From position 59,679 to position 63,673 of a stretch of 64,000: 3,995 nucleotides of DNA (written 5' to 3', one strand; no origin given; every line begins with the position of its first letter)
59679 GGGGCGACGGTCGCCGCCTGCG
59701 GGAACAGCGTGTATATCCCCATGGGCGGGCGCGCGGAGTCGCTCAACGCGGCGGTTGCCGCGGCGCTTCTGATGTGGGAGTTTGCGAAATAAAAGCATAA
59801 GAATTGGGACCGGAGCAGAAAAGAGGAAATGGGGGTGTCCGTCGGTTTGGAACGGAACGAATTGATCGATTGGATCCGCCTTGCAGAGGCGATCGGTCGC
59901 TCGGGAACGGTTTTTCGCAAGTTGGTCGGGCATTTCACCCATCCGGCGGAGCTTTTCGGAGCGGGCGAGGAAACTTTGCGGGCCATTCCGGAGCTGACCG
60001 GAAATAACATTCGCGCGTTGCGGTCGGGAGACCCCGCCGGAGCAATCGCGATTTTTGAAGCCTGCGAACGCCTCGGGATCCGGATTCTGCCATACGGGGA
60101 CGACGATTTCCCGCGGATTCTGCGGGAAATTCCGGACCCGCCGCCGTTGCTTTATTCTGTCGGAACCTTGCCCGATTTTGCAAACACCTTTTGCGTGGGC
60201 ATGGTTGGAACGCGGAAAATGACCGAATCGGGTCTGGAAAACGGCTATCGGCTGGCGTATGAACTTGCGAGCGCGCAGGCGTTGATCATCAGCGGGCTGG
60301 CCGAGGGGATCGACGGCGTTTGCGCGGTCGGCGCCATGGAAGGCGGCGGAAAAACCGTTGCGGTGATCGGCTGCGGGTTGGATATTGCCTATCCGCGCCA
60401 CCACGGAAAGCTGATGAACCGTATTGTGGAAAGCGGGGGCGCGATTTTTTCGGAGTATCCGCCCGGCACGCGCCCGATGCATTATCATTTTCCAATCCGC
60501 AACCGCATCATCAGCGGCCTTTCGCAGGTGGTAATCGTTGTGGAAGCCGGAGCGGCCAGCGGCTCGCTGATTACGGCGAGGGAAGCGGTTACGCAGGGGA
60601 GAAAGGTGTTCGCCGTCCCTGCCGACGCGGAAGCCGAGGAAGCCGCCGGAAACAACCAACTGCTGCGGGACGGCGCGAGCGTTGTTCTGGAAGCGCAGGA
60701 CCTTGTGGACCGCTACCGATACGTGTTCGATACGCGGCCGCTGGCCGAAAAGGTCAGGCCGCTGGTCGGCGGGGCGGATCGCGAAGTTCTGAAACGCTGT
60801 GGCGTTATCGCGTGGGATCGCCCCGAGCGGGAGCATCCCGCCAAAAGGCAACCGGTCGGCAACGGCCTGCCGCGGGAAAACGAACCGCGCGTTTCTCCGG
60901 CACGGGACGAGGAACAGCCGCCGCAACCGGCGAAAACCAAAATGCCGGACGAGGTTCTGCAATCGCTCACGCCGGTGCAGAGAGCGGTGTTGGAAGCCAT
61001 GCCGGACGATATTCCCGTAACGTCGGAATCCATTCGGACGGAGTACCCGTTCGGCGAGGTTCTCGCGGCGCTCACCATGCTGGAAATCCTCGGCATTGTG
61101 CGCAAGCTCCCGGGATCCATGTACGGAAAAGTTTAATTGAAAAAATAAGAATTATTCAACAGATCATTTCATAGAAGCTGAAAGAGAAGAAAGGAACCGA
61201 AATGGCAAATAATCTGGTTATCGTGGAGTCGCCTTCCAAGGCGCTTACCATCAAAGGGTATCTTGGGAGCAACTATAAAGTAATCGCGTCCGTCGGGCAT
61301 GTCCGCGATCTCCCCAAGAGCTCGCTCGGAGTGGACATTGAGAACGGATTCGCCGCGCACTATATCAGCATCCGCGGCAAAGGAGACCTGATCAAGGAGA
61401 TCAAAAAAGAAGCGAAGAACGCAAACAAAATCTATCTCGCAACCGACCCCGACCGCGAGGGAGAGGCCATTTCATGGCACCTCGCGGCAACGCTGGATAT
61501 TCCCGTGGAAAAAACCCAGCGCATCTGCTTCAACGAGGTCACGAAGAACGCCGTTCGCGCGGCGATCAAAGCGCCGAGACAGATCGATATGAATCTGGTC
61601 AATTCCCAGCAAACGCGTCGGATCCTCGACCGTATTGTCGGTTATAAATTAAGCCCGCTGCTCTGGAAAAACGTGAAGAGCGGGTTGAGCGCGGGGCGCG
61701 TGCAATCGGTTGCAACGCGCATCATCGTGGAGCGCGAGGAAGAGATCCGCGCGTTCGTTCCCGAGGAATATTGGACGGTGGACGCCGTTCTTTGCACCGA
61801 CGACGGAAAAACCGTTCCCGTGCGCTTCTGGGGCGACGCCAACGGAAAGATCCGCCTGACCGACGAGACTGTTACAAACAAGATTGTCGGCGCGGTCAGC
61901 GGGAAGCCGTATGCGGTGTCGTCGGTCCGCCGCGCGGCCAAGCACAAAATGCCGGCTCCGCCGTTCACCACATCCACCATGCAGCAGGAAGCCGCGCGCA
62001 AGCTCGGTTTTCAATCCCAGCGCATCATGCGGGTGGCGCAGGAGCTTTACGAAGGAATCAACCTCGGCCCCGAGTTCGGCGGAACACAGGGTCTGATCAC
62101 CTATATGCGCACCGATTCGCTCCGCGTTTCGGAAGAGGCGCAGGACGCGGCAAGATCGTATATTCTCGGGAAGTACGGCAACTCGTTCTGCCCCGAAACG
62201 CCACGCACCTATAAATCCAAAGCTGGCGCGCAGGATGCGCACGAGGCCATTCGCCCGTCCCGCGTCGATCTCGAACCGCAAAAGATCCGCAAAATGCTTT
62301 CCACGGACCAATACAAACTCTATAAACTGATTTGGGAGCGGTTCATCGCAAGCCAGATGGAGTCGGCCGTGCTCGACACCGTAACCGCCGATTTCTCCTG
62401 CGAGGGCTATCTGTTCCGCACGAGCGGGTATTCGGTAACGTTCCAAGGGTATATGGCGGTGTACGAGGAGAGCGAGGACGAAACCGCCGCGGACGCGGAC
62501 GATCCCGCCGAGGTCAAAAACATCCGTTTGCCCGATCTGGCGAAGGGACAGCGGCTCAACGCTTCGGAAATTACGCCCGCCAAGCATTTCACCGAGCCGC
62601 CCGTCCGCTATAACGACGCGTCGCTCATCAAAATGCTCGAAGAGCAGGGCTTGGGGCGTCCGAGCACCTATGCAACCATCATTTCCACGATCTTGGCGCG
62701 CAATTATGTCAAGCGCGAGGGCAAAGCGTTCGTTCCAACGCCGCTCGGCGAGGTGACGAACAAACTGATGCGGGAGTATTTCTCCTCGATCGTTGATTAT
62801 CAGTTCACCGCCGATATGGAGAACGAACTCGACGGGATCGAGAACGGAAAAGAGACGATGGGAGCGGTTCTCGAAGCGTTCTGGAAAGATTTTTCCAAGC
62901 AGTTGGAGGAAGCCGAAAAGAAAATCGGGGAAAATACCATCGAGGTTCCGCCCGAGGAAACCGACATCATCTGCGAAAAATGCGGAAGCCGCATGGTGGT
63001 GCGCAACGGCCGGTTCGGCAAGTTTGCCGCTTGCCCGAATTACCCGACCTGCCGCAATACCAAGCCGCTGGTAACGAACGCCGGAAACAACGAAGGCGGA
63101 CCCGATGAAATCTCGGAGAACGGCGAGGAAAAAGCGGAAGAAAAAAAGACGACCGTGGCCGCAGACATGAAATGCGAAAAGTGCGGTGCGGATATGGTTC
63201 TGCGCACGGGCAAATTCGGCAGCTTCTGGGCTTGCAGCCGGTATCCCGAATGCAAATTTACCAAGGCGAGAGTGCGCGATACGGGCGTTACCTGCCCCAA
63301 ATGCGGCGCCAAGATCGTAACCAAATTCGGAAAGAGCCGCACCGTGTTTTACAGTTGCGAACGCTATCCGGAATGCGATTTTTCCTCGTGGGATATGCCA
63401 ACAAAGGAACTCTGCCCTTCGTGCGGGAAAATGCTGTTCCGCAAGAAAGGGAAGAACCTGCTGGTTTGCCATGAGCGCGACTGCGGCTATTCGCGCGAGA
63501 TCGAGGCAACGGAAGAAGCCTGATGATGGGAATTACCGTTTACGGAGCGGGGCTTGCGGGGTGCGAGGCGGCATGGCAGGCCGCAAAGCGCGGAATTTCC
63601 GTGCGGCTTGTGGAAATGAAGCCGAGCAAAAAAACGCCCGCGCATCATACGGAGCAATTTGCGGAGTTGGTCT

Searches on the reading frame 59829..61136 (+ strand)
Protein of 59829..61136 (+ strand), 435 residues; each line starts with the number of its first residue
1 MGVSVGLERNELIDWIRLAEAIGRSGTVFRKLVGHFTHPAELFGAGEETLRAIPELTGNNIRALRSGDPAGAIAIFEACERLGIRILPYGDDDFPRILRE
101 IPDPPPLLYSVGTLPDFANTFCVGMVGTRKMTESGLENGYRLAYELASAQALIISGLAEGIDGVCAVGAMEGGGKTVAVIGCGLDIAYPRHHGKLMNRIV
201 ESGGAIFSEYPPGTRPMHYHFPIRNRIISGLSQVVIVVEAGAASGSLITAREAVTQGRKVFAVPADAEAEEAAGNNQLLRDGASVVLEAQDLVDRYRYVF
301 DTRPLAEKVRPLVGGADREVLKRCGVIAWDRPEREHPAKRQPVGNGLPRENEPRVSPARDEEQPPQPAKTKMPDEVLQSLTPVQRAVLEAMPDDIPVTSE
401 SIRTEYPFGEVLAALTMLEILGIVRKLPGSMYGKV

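Call 70: search_protein_families(library=pfam, proteins=[window:59829-61136:+], max_evalue=0.00001)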
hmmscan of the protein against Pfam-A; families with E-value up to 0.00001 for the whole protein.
window:59829-61136:+ (435 aa): 2 families
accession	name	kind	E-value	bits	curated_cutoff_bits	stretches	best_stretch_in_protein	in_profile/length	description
PF02481.21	DNA_processg_A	-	6e-71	238.4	29.6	1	79-287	2-211/212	DNA recombination-mediator protein A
PF17782.7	DprA_WH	-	8.4e-06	26.2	22.9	0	377-429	7-60/61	DprA winged helix domain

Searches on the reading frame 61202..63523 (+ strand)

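Call 70: search_protein_families(library=pfam, proteins=[window:61202-63523:+], max_evalue=0.00001)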
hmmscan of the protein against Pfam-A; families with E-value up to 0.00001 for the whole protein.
window:61202-63523:+ (773 aa): 3 families
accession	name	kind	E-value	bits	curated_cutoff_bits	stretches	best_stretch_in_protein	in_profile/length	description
PF01131.25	Topoisom_bac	-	3.9e-123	411.9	35.1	1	128-557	2-410/411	DNA topoisomerase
PF01396.24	Zn_ribbon_Top1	-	2.8e-43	145.8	32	3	657-688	3-34/39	Topoisomerase DNA binding C4 zinc finger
PF01751.28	Toprim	-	3.1e-23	82.2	23.1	1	5-112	2-95/96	Toprim domain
